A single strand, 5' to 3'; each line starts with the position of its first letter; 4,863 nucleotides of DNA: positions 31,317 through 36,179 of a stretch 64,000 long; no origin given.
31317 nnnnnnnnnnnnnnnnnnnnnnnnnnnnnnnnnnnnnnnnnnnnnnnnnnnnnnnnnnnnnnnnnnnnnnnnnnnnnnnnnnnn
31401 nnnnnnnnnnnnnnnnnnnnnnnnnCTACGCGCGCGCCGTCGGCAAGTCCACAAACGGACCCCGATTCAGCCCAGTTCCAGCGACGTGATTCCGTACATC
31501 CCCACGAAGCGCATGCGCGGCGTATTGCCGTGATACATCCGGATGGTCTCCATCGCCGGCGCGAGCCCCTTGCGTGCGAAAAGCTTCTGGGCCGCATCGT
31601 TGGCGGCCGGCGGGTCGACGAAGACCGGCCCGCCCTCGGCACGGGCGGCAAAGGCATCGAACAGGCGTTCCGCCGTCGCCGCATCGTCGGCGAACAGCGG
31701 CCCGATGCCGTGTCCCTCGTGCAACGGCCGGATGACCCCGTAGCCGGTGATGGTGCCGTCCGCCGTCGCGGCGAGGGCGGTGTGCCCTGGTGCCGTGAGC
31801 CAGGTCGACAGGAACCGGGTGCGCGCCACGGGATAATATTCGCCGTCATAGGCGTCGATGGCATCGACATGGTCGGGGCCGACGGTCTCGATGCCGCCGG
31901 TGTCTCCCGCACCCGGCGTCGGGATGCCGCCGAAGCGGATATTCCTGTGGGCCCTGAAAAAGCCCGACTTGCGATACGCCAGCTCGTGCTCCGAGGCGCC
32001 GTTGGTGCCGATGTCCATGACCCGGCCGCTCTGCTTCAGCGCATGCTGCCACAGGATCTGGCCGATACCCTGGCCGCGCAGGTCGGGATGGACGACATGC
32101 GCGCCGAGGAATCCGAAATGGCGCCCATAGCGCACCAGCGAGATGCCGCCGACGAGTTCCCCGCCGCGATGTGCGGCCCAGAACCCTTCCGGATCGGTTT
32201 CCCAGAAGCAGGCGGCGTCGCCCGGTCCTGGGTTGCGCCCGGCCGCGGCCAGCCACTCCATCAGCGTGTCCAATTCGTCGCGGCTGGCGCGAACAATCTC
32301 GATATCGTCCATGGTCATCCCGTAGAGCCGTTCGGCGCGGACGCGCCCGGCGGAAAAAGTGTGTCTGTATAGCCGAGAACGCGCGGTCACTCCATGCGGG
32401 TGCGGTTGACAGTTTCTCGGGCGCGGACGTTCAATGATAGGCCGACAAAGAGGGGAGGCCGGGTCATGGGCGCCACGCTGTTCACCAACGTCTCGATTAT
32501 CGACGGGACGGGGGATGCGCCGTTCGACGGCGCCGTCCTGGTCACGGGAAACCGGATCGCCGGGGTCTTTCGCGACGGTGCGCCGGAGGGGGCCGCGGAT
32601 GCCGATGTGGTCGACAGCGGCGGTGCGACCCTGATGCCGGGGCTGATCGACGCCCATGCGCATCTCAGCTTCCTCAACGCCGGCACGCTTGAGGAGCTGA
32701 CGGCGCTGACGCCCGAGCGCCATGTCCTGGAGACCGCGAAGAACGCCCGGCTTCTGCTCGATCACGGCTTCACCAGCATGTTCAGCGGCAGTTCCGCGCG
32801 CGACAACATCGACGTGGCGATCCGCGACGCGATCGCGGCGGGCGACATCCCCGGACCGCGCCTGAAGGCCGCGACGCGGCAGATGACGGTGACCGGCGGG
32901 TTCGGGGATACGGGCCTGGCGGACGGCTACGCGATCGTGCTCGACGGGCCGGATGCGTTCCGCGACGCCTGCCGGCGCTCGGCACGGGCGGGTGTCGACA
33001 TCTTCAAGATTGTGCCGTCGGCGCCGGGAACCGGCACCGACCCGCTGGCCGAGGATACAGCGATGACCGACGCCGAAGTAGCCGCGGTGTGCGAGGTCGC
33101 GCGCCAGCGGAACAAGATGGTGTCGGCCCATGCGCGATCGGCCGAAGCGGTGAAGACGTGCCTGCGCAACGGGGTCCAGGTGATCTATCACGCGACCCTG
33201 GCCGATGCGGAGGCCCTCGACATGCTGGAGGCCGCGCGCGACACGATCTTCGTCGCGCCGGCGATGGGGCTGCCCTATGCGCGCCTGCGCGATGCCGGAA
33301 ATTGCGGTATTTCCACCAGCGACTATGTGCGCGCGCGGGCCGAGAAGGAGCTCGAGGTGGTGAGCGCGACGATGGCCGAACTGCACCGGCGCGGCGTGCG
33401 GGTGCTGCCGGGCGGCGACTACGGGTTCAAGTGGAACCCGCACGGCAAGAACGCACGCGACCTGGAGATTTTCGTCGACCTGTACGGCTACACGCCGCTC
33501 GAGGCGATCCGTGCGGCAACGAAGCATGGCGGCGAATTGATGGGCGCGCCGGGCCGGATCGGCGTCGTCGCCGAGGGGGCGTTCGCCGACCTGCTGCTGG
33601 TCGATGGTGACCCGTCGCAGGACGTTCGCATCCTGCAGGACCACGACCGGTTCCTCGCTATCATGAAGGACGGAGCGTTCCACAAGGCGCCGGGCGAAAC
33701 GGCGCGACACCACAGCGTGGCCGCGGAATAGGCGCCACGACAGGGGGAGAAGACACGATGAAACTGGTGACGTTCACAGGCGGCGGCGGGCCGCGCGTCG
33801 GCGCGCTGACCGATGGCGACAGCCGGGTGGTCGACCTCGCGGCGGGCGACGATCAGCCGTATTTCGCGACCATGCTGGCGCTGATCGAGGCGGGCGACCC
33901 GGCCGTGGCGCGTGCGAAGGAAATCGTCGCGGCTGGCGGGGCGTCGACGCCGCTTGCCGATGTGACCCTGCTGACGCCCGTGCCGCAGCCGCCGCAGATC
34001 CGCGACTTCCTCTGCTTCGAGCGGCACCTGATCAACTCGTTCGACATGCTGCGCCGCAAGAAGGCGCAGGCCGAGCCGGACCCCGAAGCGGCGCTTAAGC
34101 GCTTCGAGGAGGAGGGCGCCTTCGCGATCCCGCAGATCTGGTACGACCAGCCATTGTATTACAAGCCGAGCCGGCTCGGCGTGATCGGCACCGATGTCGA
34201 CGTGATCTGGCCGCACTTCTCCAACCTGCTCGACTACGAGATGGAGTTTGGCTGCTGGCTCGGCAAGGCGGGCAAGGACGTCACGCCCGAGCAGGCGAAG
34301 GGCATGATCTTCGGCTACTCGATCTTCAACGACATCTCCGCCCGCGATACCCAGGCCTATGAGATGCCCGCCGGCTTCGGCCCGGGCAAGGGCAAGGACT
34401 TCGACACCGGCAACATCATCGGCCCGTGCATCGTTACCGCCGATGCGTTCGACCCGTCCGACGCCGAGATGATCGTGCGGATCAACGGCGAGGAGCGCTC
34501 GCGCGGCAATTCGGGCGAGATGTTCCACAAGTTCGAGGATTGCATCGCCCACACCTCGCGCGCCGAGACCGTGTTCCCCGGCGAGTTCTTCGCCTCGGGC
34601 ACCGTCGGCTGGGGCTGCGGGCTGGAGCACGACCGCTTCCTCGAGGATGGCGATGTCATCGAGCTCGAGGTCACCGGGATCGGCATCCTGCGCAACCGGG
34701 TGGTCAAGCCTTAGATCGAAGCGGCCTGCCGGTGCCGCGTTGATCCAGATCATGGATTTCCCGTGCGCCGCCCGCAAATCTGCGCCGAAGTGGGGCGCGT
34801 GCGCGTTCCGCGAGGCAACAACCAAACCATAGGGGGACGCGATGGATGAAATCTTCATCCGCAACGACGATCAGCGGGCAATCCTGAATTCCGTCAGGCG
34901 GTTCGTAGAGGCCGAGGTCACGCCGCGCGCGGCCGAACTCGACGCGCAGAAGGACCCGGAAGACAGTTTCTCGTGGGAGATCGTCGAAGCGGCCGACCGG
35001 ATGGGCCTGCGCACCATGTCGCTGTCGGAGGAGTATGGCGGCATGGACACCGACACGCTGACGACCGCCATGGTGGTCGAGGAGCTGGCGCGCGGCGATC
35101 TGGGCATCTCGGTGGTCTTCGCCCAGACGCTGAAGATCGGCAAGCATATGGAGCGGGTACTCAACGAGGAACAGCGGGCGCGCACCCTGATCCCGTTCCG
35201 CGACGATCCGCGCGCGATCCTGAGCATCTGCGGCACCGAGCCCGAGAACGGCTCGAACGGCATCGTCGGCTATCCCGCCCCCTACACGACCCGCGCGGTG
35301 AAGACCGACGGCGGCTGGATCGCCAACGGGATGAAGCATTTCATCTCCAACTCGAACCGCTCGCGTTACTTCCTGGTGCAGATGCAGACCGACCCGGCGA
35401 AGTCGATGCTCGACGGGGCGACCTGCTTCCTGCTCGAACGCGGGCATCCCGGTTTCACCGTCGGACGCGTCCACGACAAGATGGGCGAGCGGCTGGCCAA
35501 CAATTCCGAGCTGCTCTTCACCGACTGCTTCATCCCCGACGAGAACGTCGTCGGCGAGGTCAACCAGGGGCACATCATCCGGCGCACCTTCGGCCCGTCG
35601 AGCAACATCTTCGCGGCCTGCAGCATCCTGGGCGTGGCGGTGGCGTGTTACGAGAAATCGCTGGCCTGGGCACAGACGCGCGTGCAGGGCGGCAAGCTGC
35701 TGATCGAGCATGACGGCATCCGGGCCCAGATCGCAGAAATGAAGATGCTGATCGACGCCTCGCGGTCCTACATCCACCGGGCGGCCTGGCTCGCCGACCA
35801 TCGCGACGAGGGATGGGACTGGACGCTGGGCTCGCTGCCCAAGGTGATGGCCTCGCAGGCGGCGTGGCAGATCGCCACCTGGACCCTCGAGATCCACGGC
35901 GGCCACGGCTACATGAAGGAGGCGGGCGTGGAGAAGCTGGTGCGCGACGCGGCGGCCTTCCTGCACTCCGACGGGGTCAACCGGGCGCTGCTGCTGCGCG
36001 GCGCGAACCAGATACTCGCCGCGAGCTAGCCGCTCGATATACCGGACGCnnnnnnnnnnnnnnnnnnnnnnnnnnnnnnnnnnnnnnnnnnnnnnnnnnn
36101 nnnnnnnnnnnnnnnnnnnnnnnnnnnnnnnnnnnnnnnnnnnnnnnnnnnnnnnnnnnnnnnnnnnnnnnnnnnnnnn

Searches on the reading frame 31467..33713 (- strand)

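Call 5: search_protein_families(library=pfam, proteins=[window:31467-33713:-])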
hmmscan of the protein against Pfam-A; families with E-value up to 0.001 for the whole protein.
window:31467-33713:- (748 aa): 4 families
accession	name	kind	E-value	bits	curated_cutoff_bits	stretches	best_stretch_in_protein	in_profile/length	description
PF18014.7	Acetyltransf_18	-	1.9e-26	92.7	22.7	1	621-740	3-123/124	Acetyltransferase (GNAT) domain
PF00583.31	Acetyltransf_1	-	2.9e-13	50.5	20.7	1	499-561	22-87/116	Acetyltransferase (GNAT) family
PF13508.13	Acetyltransf_7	-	6.3e-10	39.7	27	1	509-585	3-82/84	Acetyltransferase (GNAT) domain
PF13673.13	Acetyltransf_10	-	9.8e-08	32.5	23.6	1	511-598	33-120/128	Acetyltransferase (GNAT) domain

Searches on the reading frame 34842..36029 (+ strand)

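Call 70: search_protein_families(library=pfam, proteins=[window:34842-36029:+])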
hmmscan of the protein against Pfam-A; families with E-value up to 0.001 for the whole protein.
window:34842-36029:+ (395 aa): 5 families
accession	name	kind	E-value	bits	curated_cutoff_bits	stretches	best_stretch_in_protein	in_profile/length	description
PF00441.29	Acyl-CoA_dh_1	-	3.4e-25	89.4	22.4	1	258-386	18-144/150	Acyl-CoA dehydrogenase, C-terminal domain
PF02771.21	Acyl-CoA_dh_N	-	7.8e-23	81.4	22.9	1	9-118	2-108/113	Acyl-CoA dehydrogenase, N-terminal domain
PF02770.24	Acyl-CoA_dh_M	-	7.5e-18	64.9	33.3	1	129-229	2-97/97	Acyl-CoA dehydrogenase, middle domain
PF08028.16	Acyl-CoA_dh_2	-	4.6e-13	50.1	22.7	1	258-372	3-125/134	Acyl-CoA dehydrogenase, C-terminal domain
PF22924.1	ACOX_C_alpha1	-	0.00063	20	27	1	331-389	108-166/169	Acyl-CoA oxidase, C-alpha1 domain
